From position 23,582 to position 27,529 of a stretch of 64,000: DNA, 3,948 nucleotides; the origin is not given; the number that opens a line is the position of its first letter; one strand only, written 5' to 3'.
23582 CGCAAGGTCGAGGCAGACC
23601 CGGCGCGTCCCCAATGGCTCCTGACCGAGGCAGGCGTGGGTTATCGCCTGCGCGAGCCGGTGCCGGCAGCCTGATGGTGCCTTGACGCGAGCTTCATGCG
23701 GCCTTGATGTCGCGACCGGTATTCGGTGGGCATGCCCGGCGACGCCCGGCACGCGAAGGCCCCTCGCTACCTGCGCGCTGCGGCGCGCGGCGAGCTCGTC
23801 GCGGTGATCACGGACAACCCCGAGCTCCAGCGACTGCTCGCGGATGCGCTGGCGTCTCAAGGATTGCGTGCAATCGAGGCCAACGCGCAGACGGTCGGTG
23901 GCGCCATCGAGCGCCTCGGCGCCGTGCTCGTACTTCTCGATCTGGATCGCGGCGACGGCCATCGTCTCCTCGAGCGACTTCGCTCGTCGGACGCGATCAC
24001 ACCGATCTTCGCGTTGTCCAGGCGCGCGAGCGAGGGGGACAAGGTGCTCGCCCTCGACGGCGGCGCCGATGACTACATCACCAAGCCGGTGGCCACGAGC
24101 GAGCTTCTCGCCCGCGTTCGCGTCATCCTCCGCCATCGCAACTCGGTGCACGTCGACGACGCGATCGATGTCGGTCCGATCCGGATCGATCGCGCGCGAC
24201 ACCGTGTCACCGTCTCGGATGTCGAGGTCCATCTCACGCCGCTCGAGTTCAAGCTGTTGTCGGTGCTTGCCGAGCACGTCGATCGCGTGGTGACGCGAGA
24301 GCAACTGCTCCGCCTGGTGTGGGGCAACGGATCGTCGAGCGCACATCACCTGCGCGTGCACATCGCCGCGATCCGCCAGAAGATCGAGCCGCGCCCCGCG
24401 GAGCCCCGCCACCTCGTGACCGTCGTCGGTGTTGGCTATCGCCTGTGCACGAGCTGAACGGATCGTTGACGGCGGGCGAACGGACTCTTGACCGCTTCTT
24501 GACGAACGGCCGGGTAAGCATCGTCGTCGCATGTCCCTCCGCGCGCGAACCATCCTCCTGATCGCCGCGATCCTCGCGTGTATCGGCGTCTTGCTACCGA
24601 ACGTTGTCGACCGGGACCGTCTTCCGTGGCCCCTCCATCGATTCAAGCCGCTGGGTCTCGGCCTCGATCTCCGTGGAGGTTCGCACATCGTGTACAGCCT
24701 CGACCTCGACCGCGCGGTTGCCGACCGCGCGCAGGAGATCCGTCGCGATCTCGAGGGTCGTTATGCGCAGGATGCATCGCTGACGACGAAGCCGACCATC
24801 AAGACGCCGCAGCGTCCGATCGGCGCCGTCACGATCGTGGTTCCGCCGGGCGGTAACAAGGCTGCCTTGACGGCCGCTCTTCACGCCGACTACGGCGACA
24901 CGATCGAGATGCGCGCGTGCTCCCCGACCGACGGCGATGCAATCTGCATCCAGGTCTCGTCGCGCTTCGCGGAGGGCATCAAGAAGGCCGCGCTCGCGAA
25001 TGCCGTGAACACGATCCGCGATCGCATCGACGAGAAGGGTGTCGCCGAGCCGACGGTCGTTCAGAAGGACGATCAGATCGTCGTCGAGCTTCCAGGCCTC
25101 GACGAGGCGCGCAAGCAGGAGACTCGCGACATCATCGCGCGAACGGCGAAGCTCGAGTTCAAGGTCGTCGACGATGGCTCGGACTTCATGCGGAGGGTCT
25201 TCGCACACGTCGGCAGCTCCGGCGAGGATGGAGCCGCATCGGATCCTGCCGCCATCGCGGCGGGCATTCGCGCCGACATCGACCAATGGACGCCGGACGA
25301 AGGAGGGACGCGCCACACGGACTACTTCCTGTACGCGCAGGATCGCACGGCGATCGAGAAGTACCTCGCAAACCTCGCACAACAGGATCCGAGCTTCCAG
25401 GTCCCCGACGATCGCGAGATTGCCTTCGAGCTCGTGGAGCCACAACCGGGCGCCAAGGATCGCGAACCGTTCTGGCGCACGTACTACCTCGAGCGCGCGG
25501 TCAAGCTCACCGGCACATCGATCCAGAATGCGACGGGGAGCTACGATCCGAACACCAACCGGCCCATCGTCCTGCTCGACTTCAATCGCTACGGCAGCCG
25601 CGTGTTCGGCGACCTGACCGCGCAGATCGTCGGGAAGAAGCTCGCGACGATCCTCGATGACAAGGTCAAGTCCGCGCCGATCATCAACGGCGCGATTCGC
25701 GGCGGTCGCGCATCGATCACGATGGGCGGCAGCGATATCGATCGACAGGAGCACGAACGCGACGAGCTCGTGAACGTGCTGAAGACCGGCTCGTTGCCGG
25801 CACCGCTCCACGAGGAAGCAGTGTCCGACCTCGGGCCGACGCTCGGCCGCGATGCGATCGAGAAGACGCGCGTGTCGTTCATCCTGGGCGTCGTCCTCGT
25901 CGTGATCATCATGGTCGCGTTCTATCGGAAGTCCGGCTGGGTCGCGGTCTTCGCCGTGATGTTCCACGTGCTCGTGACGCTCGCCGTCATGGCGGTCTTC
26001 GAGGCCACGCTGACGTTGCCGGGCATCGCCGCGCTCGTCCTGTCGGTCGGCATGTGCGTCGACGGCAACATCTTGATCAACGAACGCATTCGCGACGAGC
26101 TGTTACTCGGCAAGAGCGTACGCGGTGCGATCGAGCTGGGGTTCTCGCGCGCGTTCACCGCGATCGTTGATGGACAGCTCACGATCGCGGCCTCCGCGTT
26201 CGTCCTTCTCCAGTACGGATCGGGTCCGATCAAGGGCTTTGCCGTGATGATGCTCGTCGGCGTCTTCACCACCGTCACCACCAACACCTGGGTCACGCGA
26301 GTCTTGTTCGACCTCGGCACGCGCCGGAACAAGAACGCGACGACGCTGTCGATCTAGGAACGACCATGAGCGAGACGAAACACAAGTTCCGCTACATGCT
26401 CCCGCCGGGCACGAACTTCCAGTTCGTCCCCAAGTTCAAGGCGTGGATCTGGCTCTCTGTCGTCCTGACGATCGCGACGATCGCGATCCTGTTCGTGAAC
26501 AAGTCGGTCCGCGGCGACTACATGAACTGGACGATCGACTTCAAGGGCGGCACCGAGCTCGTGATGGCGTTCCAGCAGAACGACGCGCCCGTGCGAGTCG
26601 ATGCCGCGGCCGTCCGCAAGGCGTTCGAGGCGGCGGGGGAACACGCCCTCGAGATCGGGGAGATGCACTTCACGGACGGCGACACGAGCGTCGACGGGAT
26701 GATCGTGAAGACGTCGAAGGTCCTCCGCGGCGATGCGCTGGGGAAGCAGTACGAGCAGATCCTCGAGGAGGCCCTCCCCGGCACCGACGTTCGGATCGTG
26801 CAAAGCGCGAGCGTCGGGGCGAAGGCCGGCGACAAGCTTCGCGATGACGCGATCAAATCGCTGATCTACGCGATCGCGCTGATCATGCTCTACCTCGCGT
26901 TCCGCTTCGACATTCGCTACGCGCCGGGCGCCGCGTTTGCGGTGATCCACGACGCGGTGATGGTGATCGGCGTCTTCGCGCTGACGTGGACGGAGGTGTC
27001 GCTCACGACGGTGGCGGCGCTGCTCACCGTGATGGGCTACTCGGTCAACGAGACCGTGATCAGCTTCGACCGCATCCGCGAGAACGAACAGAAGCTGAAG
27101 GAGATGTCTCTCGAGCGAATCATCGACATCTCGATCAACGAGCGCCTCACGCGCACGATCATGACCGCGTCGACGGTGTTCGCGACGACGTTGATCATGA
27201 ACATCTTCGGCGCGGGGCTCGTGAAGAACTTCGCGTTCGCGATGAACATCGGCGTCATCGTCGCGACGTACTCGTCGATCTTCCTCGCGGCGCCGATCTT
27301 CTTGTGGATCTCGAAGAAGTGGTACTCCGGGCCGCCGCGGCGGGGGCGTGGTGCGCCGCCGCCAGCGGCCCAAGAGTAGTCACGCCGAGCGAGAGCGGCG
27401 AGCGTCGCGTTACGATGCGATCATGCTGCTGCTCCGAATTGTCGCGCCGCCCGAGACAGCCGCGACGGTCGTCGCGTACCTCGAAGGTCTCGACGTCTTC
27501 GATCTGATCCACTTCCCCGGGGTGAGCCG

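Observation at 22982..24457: Duplicated KdpE with a degenerate acidic pocket next to the canonical kdpDE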

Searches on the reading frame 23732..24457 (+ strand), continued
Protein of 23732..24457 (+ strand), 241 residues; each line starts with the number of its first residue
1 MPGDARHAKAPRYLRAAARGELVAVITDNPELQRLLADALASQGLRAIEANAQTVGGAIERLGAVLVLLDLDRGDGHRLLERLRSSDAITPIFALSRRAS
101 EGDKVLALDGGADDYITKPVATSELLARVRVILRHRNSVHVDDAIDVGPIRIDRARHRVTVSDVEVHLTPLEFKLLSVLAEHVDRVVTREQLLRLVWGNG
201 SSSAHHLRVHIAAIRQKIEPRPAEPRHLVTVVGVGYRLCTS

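Call 81: find_encoding_contigs(protein=P0039, flank=8000, max_places=1)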
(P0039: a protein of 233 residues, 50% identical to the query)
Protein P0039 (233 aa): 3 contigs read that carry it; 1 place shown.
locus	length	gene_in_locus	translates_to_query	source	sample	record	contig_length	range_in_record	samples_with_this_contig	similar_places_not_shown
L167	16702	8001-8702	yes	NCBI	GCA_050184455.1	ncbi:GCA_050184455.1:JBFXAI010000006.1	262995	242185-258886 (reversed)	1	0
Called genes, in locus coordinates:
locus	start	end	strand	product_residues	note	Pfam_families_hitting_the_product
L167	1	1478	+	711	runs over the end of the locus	PF04851:ResIII, PF00270:DEAD, PF22527:DEXQc_Suv3, PF12029:DUF3516 (faint)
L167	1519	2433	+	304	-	PF00027:cNMP_binding, PF06210:DUF1003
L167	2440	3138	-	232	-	PF00072:Response_reg, PF00486:Trans_reg_C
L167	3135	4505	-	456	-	PF13493:DUF4118, PF00512:HisKA, PF02518:HATPase_c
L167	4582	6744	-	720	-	PF00999:Na_H_Exchanger, PF02080:TrkA_C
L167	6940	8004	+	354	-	PF13493:DUF4118, PF00512:HisKA, PF02518:HATPase_c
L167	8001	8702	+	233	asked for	PF00072:Response_reg, PF00486:Trans_reg_C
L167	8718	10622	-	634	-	PF02705:K_trans, PF22776:K_trans_C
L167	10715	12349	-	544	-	PF00890:FAD_binding_2 (faint), PF01266:DAO, PF12831:FAD_oxidored (weak), PF16901:DAO_C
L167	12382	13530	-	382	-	-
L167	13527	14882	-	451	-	PF16697:Yop-YscD_cpl, PF00498:FHA, PF00158:Sigma54_activat, PF14532:Sigma54_activ_2, PF07724:AAA_2 (weak), PF07728:AAA_5 (weak), PF25601:AAA_lid_14, PF02954:HTH_8 (weak)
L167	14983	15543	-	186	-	-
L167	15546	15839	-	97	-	-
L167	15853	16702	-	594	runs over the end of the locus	PF00004:AAA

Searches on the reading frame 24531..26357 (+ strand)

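Call 6: search_protein_families(library=pfam, proteins=[window:24531-26357:+])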
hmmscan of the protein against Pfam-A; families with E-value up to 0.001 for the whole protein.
window:24531-26357:+ (608 aa): 6 families
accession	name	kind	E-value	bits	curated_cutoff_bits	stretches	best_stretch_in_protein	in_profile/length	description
PF22599.2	SecDF_P1_head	-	2.6e-22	79.3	27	1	316-424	11-114/114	SecDF, P1 head subdomain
PF02355.23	SecD_SecF_C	-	1.6e-16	60.7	20.5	1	430-588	17-178/189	Protein export membrane protein SecD/SecF, C-terminal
PF21760.3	SecD_1st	-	4.7e-16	58.4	27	1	157-215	3-60/60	Protein translocase subunit SecDF, P1 domain, N-terminal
PF00873.25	ACR_tran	-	7.4e-10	37.6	28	1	440-554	327-444/1021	AcrB/AcrD/AcrF family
PF03176.21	MMPL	-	0.00029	20.3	20.5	1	446-598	145-305/333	MMPL family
PF07549.19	Sec_GG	-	0.00043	20.2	20.3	1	38-58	5-25/28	SecD/SecF GG Motif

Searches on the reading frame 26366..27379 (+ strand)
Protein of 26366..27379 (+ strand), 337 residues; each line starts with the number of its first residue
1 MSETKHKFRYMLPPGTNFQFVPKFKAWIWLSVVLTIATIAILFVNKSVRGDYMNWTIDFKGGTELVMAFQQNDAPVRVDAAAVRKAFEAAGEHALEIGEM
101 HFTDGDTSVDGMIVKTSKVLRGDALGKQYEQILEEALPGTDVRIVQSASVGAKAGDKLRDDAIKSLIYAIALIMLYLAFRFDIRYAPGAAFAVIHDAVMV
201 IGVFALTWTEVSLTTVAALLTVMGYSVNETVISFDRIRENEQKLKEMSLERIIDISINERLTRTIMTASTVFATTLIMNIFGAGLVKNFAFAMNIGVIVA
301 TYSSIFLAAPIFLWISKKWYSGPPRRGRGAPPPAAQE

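Call 6: search_protein_families(library=pfam, proteins=[window:26366-27379:+])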
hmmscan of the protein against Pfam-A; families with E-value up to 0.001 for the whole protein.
window:26366-27379:+ (337 aa): 1 family
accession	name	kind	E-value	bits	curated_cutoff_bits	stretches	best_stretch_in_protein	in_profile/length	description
PF02355.23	SecD_SecF_C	-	1.6e-55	187.9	20.5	1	140-317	11-188/189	Protein export membrane protein SecD/SecF, C-terminal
